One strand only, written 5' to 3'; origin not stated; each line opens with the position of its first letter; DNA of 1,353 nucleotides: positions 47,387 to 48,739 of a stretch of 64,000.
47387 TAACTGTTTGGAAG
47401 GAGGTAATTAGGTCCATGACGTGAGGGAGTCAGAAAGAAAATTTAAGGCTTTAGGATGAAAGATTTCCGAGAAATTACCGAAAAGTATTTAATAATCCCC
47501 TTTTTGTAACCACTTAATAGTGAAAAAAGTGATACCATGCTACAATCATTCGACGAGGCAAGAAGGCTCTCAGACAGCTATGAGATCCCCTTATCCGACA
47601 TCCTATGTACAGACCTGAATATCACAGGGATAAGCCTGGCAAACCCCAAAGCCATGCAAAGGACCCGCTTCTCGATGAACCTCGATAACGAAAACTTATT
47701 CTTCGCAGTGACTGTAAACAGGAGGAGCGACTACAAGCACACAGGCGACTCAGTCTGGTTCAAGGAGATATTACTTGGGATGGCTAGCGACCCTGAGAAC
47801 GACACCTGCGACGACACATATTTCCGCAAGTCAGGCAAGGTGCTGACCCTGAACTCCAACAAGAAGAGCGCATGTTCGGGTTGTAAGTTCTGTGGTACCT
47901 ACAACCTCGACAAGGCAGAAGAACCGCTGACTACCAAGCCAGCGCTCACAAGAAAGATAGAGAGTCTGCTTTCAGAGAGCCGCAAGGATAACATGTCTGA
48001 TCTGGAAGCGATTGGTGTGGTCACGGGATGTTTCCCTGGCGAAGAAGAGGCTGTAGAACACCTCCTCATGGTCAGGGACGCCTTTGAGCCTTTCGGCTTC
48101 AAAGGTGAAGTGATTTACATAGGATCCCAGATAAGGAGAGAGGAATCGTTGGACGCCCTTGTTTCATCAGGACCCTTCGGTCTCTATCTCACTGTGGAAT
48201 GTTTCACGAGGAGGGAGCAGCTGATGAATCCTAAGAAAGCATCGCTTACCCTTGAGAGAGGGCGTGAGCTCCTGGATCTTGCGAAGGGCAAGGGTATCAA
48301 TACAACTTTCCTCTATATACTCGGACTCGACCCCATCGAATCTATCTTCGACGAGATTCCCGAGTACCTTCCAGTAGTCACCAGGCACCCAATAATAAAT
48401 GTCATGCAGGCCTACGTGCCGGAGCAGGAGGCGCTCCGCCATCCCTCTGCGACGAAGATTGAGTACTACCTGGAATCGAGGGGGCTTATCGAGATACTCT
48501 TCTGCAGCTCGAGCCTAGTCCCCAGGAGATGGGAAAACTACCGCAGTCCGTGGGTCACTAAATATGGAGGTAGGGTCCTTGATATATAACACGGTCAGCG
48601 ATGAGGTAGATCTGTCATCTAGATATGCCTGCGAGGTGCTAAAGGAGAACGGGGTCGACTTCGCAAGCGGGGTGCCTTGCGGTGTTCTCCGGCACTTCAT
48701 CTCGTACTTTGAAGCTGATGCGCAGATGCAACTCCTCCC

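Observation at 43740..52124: Candidate novel biosynthetic cluster: two radical-SAM-like enzymes with non-canonical Cys motifs, ComDE/Ppd-like ThDP decarboxylase, SAM-MTase, PurM-like, TraB-like, DUF2064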

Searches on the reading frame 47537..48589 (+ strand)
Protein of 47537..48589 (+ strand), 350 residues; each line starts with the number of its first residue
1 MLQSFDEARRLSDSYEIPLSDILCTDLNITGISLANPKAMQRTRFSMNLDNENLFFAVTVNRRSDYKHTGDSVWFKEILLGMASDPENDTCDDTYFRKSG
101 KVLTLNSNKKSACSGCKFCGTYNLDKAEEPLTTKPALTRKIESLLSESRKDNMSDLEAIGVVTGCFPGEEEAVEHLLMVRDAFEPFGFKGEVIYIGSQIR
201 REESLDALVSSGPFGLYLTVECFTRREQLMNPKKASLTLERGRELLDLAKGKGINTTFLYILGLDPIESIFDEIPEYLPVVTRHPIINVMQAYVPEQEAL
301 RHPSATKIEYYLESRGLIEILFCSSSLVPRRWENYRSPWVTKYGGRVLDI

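Call 3: search_protein_families(library=pfam, proteins=[window:47537-48589:+], max_evalue=0.01)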
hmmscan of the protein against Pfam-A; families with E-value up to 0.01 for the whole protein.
window:47537-48589:+ (350 aa): 0 families
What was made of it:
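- On Radical SAM superfamily (X350, 47537-48589): The window protein gives no hit (call 3).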

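Call 4: search_protein_families(library=ncbifam, proteins=[window:47537-48589:+], max_evalue=0.01)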
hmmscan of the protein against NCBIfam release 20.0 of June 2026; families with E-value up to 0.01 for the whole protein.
window:47537-48589:+ (350 aa): 0 families

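Call 6: find_encoding_contigs(protein=window:47537-48589:+, flank=10000, max_places=6)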
Protein window:47537-48589:+ (350 aa): no gene with exactly this product is on record in the collection.

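Call 9: find_homologous_proteins(query=window:47537-48589:+)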
Query window:47537-48589:+ (350 aa): 96 proteins with E <= 0.001 among 2381 candidates.
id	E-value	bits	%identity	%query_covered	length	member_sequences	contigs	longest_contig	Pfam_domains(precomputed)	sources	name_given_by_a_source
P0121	2.1e-234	795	100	100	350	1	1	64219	-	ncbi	-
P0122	6.5e-108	379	51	95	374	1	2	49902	-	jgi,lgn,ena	-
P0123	1.5e-107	378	51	98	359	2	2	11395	-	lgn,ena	-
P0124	1.0e-106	375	49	96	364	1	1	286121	-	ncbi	-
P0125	1.3e-105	371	49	99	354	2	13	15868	-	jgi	jgi:hypothetical protein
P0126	1.6e-102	361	50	96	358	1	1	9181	-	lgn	-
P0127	2.5e-102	360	48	97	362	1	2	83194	-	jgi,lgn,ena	jgi:hypothetical protein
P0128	8.0e-102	359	47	96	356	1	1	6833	-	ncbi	-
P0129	6.6e-100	352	48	99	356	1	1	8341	-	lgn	-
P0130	1.6e-99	351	46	99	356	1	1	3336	PF04055.28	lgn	-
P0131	4.3e-99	350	50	90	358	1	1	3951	-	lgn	-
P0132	1.2e-98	348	46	100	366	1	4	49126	-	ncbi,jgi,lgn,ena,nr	ncbi:MAG: hypothetical protein KKF46_04615 [Nanoarchaeota archaeon]|nr:hypothetical protein [Nanoarc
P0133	1.4e-97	345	51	84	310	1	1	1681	-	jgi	jgi:hypothetical protein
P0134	1.5e-97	345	46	98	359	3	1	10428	PF04055.28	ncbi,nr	ncbi:MAG: radical SAM protein [Nanoarchaeota archaeon]|nr:radical SAM protein [Nanoarchaeota archaeo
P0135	2.5e-96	341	45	97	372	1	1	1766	PF04055.28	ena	-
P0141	1.2e-90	322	46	96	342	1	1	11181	PF04055.28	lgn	-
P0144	3.4e-90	320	48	97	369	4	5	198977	-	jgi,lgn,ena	jgi:hypothetical protein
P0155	3.7e-87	310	46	98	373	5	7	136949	PF04055.28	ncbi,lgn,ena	-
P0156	3.8e-87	310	46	99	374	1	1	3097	PF04055.28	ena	-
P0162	9.2e-86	306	46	98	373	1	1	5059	PF04055.28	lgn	-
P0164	1.3e-84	302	44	98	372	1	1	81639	PF04055.28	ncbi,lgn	-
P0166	2.4e-84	301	43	100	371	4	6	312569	PF04055.28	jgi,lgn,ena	-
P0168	6.1e-84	300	45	100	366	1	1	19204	PF04055.28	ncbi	-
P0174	2.8e-83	298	44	99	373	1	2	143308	PF04055.28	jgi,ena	-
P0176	7.5e-83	296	44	98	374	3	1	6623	PF04055.28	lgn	-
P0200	6.5e-71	257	41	96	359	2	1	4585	PF04055.28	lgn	-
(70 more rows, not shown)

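Call 10: search_solved_structures(query=window:47537-48589:+, max_evalue=1)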
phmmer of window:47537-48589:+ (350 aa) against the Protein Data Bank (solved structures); distinct sequences matched with E-value up to 1: 0.

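Call 12: find_encoding_contigs(protein=P0124, flank=8000, max_places=1)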
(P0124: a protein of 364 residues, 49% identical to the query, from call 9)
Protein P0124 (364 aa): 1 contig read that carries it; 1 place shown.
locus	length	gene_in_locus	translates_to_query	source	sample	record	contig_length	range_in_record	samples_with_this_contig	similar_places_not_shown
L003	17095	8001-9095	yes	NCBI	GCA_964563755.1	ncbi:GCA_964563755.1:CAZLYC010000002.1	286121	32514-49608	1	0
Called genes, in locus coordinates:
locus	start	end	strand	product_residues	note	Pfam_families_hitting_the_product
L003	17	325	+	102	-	PF00338:Ribosomal_S10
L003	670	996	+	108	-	-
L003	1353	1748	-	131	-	PF11969:DcpS_C, PF01230:HIT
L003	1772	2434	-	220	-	PF00702:Hydrolase, PF12710:HAD (faint), PF13419:HAD_2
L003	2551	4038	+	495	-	PF00069:Pkinase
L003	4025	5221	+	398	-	PF00069:Pkinase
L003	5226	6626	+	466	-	PF00069:Pkinase, PF07714:PK_Tyr_Ser-Thr (faint)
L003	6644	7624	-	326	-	PF04014:MazE_antitoxin (weak)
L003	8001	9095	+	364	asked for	-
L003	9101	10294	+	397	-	PF02775:TPP_enzyme_C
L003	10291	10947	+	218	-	PF03848:TehB, PF13489:Methyltransf_23, PF07021:MetW, PF13847:Methyltransf_31, PF08241:Methyltransf_11, PF08242:Methyltransf_12, PF13649:Methyltransf_25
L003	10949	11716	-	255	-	PF01738:DLH, PF02129:Peptidase_S15 (weak), PF20434:BD-FAE, PF00561:Abhydrolase_1, PF12146:Hydrolase_4, PF12697:Abhydrolase_6, PF00326:Peptidase_S9, PF07859:Abhydrolase_3 (weak), +3 more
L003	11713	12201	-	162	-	PF03891:DUF333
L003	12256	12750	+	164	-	PF01467:CTP_transf_like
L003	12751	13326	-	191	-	PF01725:Ham1p_like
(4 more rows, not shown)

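Call 13: find_encoding_contigs(protein=P0166, flank=8000, max_places=1)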
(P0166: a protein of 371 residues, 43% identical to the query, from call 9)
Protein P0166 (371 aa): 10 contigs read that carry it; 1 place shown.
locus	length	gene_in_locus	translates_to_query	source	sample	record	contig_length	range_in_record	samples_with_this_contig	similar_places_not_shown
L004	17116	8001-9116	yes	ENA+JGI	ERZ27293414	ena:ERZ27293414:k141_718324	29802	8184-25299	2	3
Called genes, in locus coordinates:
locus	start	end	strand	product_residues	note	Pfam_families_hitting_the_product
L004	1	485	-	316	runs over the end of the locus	PF00579:tRNA-synt_1b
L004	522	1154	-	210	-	PF00990:GGDEF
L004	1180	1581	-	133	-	PF01252:Peptidase_A8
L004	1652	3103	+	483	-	-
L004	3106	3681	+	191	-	-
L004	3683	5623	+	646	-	PF01261:AP_endonuc_2 (weak)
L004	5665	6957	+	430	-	PF02310:B12-binding, PF04055:Radical_SAM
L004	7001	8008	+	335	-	-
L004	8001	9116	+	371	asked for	PF04055:Radical_SAM (faint)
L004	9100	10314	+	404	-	PF02776:TPP_enzyme_N (weak), PF02775:TPP_enzyme_C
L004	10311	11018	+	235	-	PF00702:Hydrolase (weak), PF13419:HAD_2 (weak)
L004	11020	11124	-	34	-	-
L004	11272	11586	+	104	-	-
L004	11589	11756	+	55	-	-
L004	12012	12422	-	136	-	PF11969:DcpS_C, PF01230:HIT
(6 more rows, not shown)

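Call 14: find_encoding_contigs(protein=P0144, flank=8000, max_places=1)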
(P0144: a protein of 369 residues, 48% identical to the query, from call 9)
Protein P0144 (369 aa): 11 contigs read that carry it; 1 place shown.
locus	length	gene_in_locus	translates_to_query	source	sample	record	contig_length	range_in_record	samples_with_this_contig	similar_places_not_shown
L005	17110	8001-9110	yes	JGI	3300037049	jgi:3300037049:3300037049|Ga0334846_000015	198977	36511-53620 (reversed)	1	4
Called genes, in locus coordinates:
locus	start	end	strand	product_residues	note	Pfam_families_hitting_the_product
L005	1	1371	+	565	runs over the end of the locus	PF01368:DHH, PF02272:DHHA1, PF17768:RecJ_OB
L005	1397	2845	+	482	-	PF01336:tRNA_anti-codon, PF00152:tRNA-synt_2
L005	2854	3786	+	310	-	PF00768:Peptidase_S11, PF13354:Beta-lactamase2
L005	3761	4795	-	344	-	-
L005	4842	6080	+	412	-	PF00749:tRNA-synt_1c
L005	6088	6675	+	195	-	-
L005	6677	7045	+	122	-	PF01219:DAGK_prokar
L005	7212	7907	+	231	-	PF01177:Asp_Glu_race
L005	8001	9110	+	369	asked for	-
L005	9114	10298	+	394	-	PF02776:TPP_enzyme_N (faint), PF02775:TPP_enzyme_C (weak)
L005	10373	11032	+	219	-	PF01209:Ubie_methyltran (weak), PF03848:TehB, PF02353:CMAS (weak), PF13489:Methyltransf_23, PF13847:Methyltransf_31, PF08241:Methyltransf_11, PF08242:Methyltransf_12, PF13649:Methyltransf_25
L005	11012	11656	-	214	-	-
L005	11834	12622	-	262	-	-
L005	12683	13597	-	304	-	-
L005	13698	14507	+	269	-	-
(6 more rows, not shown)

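Call 17: find_related_loci(query=A1, collection=genome_contigs, flank=10000)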
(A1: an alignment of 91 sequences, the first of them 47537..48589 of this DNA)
Query A1 (350 aa) in genome_contigs; peptide patterns used: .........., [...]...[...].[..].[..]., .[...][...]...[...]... (x = any residue, [..] = any of these).
79 stretches matched a pattern; 60 encode a relative of the query (tblastn E <= 1e-3); 60 distinct loci.
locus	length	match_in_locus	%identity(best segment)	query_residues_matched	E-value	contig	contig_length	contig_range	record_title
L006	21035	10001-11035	49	11-346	3e-107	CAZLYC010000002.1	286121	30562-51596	MAG TPA_asm: uncultured Methanosarcinales archaeon isolate SRP319275_co4_32 genome assembly, contig: NODE_16_length_2861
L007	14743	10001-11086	46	1-349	3e-106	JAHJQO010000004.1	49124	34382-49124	MAG: Nanoarchaeota archaeon isolate OS_PC_MetaG.mb.11 OS_PC_MetaG.mb.11_k141_58341, whole genome shotgun sequence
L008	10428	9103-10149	46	6-349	8e-104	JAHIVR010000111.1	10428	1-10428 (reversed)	MAG: Nanoarchaeota archaeon isolate MM_PC_MetaG.mb.88 MM_PC_MetaG.mb.88_k141_1125718, whole genome shotgun sequence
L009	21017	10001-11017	46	8-349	2e-100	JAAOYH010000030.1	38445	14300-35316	Candidatus Woesearchaeota archaeon isolate DPANNHV_H2.bin.42 k83_675495, whole genome shotgun sequence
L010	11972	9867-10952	44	1-349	1e-96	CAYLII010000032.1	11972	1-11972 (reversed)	MAG TPA_asm: uncultured Methanosarcinales archaeon isolate SRP319275_co4_10 genome assembly, contig: NODE_3288_length_11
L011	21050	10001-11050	42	1-346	5e-93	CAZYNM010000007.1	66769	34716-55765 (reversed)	MAG TPA_asm: uncultured Pseudomonadales bacterium isolate SRP292972_co1_113 genome assembly, contig: NODE_317_length_667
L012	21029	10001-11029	45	11-348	2e-92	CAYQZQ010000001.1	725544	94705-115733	MAG TPA_asm: uncultured Pseudomonadales bacterium isolate binchicken_co17_216 genome assembly, contig: NODE_2_length_725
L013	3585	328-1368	44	1-344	3e-93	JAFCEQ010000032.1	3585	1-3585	Candidatus Parvarchaeota archaeon isolate Meg22_1214_Bin_175 Meg22_1214_Bin_175_scaffold_108847, whole genome shotgun se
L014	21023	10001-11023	46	3-344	3e-92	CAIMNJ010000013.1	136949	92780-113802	uncultured bacterium isolate LaPlata_bin-1529 genome assembly, contig: bin-1529:13/18, whole genome shotgun sequence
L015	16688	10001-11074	45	1-345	4e-92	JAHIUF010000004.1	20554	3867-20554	MAG: Nanoarchaeota archaeon isolate MM_PC_MetaG.mb.241 MM_PC_MetaG.mb.241_k141_23047, whole genome shotgun sequence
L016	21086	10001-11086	42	1-349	2e-91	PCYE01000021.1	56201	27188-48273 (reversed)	MAG: Candidatus Woesearchaeota archaeon CG10_big_fil_rev_8_21_14_0_10_33_12 CG10_8_21_14_0.10_scaffold_607_c, whole geno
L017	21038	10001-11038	43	1-343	3e-90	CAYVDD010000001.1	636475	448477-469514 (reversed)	MAG TPA_asm: uncultured Candidatus Saccharibacteria bacterium isolate SRP323688_co1_61 genome assembly, contig: NODE_7_l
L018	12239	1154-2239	42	1-349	4e-90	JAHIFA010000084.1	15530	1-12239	MAG: Nanoarchaeota archaeon isolate KR11_0.1_MetaG.mb.55 KR11_0.1_MetaG.mb.55_k141_649907, whole genome shotgun sequence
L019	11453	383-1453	45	1-349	1e-89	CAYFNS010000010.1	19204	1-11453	MAG TPA_asm: Candidatus Woesearchaeota archaeon isolate ERP019367_co2_146 genome assembly, contig: NODE_1986_length_1920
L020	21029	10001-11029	44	1-344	1e-89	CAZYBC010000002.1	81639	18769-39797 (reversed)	MAG TPA_asm: uncultured Pseudomonadales bacterium isolate SRP263991_co1_159 genome assembly, contig: NODE_214_length_816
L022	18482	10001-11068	43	1-343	7e-88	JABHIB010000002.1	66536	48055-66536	MAG: archaeon isolate SI037_bin53 k141_2730597, whole genome shotgun sequence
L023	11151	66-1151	41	1-349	2e-87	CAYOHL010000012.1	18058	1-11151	MAG TPA_asm: uncultured Methanosarcinales archaeon isolate SRP098346_co1_180 genome assembly, contig: NODE_3165_length_1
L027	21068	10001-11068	41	1-350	3e-83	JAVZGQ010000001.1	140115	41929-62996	MAG: Candidatus Aenigmatarchaeota archaeon isolate DRTY-6_201808_bins_43 DRTY-6_201808_bins_43_scaffold_1, whole genome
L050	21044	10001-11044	38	4-348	1e-70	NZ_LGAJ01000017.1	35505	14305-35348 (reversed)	Sellimonas intestinalis strain BR72 contig_17, whole genome shotgun sequence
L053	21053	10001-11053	38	6-347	6e-70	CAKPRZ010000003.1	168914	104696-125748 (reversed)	MAG: uncultured Bacilli bacterium isolate REFINED_METABAT215_TOP10_CONTIGS_1500_ASSEMBLY_K77_MERGED__Hadza_PheChl_Fiber-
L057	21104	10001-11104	36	2-345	4e-65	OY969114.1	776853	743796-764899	MAG: uncultured Candidatus Micrarchaeota archaeon isolate MFD05580.bin.1.37 genome assembly, chromosome: 1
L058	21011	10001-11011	35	4-339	1e-64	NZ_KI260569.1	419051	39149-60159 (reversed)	Treponema lecithinolyticum ATCC 700332 Scaffold81, whole genome shotgun sequence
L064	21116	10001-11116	34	1-349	4e-63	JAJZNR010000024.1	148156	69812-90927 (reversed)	MAG: Candidatus Micrarchaeota archaeon isolate MAS4.bin27 NODE_19_length_148156_cov_22.149437, whole genome shotgun sequ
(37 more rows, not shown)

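Call 23: predict_structure(alignment_id=A1)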
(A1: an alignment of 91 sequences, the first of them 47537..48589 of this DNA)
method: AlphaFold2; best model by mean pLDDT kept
length: 350 residues; sequences in the alignment: 91
mean_pLDDT: 94.6   pTM: 0.92
mean pLDDT of the five models: 94.6, 94.5, 94.4, 94.1, 94.0
residues with pLDDT >= 90: 309; 70-90: 37; 50-70: 4; < 50: 0
segments of 3 or more residues with pLDDT < 50: none
pLDDT, mean of each block of 10 residues (from residue 1): 96 98 98 89 94 94 97 98 93 88 88 86 76 95 96 97 84 97 98 97 98 98 97 95 99 98 98 98 98 95 98 98 95 93 92
secondary structure, 60 per line:
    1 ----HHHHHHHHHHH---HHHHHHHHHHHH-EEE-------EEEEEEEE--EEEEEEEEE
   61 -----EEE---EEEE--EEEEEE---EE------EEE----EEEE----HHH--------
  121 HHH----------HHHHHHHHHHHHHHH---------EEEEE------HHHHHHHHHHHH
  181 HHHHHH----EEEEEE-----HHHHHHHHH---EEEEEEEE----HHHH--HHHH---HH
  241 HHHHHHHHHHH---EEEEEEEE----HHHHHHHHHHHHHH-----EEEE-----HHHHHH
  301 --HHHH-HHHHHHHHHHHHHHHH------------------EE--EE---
elements in order: H5-15 H19-30 E32-34 E42-49 E52-60 E66-68 E72-75 E78-83 E95-97 E102-105 H134-148 E158-162 H169-186 E191-196 H202-210 E214-221 H226-229 H232-235 H239-251 E255-262 H267-280 E286-289 H295-300 H303-306 H308-323
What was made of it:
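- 47537..48589 (+): X350: founding member in this window of an unnamed radical-SAM family. It has an invariant C113-x2-C116-x2-C119 in the loop after the first barrel strand, plus invariant C165 and near-invariant C91. AF2 pLDDT 94.6 (call 23).
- On Radical SAM superfamily (X350, 47537-48589): AF2 pLDDT 94.6 and pTM 0.92 (call 23).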

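Call 28: search_protein_families(library=pfam, proteins=[L053:11056-13050:+, L053:15551-16219:+, L053:13047-14156:+, L053:14168-15016:+, L053:8894-9790:+, L053:15049-15576:+, L016:12295-13116:+, L020:11695-12309:-, L022:8998-9996:+], max_evalue=0.1)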
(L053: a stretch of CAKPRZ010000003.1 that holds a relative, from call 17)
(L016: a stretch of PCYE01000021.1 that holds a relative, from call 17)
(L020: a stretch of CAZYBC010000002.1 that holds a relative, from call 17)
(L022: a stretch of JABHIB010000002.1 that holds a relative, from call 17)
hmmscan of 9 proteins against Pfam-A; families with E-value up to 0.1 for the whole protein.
L053:11056-13050:+ (664 aa): 6 families
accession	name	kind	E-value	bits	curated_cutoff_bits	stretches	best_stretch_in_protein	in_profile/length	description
PF09364.15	XFP_N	-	2e-59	201.7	23.7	1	7-314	10-339/364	XFP N-terminal domain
PF03894.20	XFP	-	4.4e-31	108.4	22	1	382-495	60-176/177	D-xylulose 5-phosphate/D-fructose 6-phosphate phosphoketolase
PF09363.15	XFP_C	-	1.6e-12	47.7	23.4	1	530-629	33-138/202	XFP C-terminal domain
PF22613.1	Transketolase_C_1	-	0.014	16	27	1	529-578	8-57/113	Transketolase-like TK C-terminal domain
PF02780.25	Transketolase_C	-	0.016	15.6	25.9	1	527-578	5-55/124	Transketolase, C-terminal domain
PF13292.11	DXP_synthase_N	-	0.019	14.7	21.2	1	135-199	116-178/274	1-deoxy-D-xylulose-5-phosphate synthase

L053:15551-16219:+ (222 aa): 6 families
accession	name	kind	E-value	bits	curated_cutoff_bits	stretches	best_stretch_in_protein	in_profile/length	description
PF00702.32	Hydrolase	-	1.4e-13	52.1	26.4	1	8-180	1-183/191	haloacid dehalogenase-like hydrolase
PF13419.12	HAD_2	-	5.8e-05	23.7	23.8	1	27-177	29-162/178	Haloacid dehalogenase-like hydrolase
PF13242.12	Hydrolase_like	-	0.02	15.2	22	1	152-195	6-51/75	HAD-hyrolase-like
PF04760.21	IF2_N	-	0.022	15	25.3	0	65-107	6-48/53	Translation initiation factor IF-2, N-terminal region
PF24708.1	Lip_C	-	0.03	13.5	27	1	92-156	22-87/380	Lipase-like, C-terminal domain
PF14106.11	DUF4279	-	0.091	13.5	25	0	159-191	10-42/116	Domain of unknown function (DUF4279)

L053:13047-14156:+ (369 aa): 2 families
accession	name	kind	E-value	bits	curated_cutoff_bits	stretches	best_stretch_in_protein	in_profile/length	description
PF02811.25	PHP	-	9.9e-13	49.2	26.4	1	34-132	1-98/164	PHP domain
PF01990.22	ATP-synt_F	-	0.095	13.5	23.5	0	44-93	24-72/91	ATP synthase (F/14-kDa) subunit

L053:14168-15016:+ (282 aa): 2 families
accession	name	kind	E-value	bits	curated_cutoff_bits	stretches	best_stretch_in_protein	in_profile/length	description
PF02811.25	PHP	-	2.4e-10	41.4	26.4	1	10-72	1-67/164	PHP domain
PF09079.17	Cdc6_C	-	0.064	13.7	25.1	0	41-80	29-68/96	CDC6, C terminal winged helix domain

L053:8894-9790:+ (298 aa): 6 families
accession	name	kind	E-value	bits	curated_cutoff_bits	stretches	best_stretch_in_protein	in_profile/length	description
PF03466.25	LysR_substrate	-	2.8e-17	63.2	28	1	92-291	5-206/209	LysR substrate binding domain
PF00126.33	HTH_1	-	2.4e-14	53.4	26.6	1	14-72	1-59/60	Bacterial regulatory helix-turn-helix protein, lysR family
PF02635.20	DsrE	-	0.013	16.1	22.7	0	111-149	42-78/116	DsrE/DsrF-like family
PF13601.12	HTH_34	-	0.048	14.3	27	0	29-78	17-71/80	Winged helix DNA-binding domain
PF18994.6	Prophage_tailD1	-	0.052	14.2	23.6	1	108-142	16-53/84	Prophage endopeptidase tail N-terminal domain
PF15568.11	Imm39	-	0.084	13.5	25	0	243-287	26-69/131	Immunity protein 39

L053:15049-15576:+ (175 aa): 2 families
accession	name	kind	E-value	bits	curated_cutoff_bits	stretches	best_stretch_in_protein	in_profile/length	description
PF04229.20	GrpB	-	7.3e-47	159.9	25.5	1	8-166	2-157/159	GrpB protein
PF05870.17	PA_decarbox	-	0.077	13.1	24.6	0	109-156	74-121/158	Phenolic acid decarboxylase (PAD)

L016:12295-13116:+ (273 aa): 3 families
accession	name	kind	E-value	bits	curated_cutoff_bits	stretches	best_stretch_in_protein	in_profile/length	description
PF13419.12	HAD_2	-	2.8e-09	37.8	23.8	2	163-228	114-177/178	Haloacid dehalogenase-like hydrolase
PF00702.32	Hydrolase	-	0.0017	19.3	26.4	1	105-223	93-191/191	haloacid dehalogenase-like hydrolase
PF13034.12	DUF3895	-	0.039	14.6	25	0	94-139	30-74/77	Protein of unknown function (DUF3895)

L020:11695-12309:- (204 aa): 6 families
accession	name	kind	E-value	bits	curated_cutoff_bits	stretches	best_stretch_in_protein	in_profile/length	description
PF00102.32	Y_phosphatase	-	0.00025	21.2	20.9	1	126-159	171-204/234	Protein-tyrosine phosphatase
PF00782.25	DSPc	-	0.0029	17.8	33.5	1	95-143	47-92/133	Dual specificity phosphatase, catalytic domain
PF22784.1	PTP-SAK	-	0.011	16.2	27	1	41-142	1-105/153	Swiss Army Knife protein, DSP-PTPase phosphatase domain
PF13350.11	Y_phosphatase3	-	0.043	14.2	22.2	0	126-145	130-149/240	Tyrosine phosphatase family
PF22785.1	Tc-R-P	-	0.05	14.6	27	1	61-141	15-96/106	Polymorphic toxin system, DSP-PTPase phosphatase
PF04123.18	DUF373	-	0.082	12.8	28.3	0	84-184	110-209/335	Domain of unknown function (DUF373)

L022:8998-9996:+ (332 aa): 0 families

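Call 36: search_protein_families(library=pfam, alignment_id=A1, max_evalue=0.1)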
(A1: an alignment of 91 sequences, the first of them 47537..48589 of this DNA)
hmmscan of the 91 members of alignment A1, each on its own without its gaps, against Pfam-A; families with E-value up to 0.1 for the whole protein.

A. member 1, window:47537-48589:+ (350 aa): 0 families

B. families by the number of members that match (of 91 scanned): 18 families
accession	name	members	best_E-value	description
PF04055.27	Radical_SAM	67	1.3e-07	Radical SAM superfamily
PF17488.7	Herpes_glycoH_C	9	0.0036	Herpesvirus glycoprotein H C-terminal domain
PF07498.18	Rho_N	2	0.02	Rho termination factor, N-terminal domain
PF04751.20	DarP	2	0.026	Dual-action ribosomal maturation protein DarP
PF04760.21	IF2_N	1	0.0018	Translation initiation factor IF-2, N-terminal region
PF00993.25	MHC_II_alpha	1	0.0043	Class II histocompatibility antigen, alpha domain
PF21559.3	Reb1_MybAD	1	0.0077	DNA-binding protein reb1, Myb-associated domain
PF22963.3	Ig_NUP210_3rd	1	0.014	NUP210 Ig-like domain 3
PF23462.1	LysM3_NFP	1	0.017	NFP LysM3 domain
PF11467.13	LEDGF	1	0.018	Lens epithelium-derived growth factor (LEDGF)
PF03117.19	Herpes_UL49_1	1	0.022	UL49 family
PF19238.5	Radical_SAM_2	1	0.05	Radical SAM-like domain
PF21115.3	UBA_BRSK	1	0.071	BRSK1/2 UBA domain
PF10682.15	UL40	1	0.072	Glycoprotein of human cytomegalovirus HHV-5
PF12708.12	Pect-lyase_RHGA_epim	1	0.079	Rhamnogalacturonase A/epimerase, pectate lyase-like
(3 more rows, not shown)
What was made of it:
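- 47537..48589 (+): 67 of 91 members give sub-threshold PF04055 hits (call 36).
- On Radical SAM superfamily (X350, 47537-48589): 67 of 91 family members hit at E<=0.1, the best at 1.3e-07 (call 36).
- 67 of 91 members touch PF04055 (call 36).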

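Call 39: search_solved_structures(query=A1, max_evalue=1)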
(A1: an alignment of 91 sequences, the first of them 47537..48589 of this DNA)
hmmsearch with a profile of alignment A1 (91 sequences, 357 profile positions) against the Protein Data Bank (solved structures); distinct sequences matched with E-value up to 1: 2.
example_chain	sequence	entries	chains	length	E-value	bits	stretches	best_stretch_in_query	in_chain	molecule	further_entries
9l94_c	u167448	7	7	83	0.058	15.4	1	175-257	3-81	Large ribosomal subunit protein uL23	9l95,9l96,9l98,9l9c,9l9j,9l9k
4yxx_A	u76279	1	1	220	0.17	13.8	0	205-259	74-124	dTor_6x35L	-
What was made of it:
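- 47537..48589 (+): No NCBIfam or PDB sequence hit (calls 4, 10, 39).
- Closest known: Radical-SAM enzymes with non-canonical cluster motifs. Different: A family profile finds no PDB radical-SAM sequence at E<1 (call 39).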
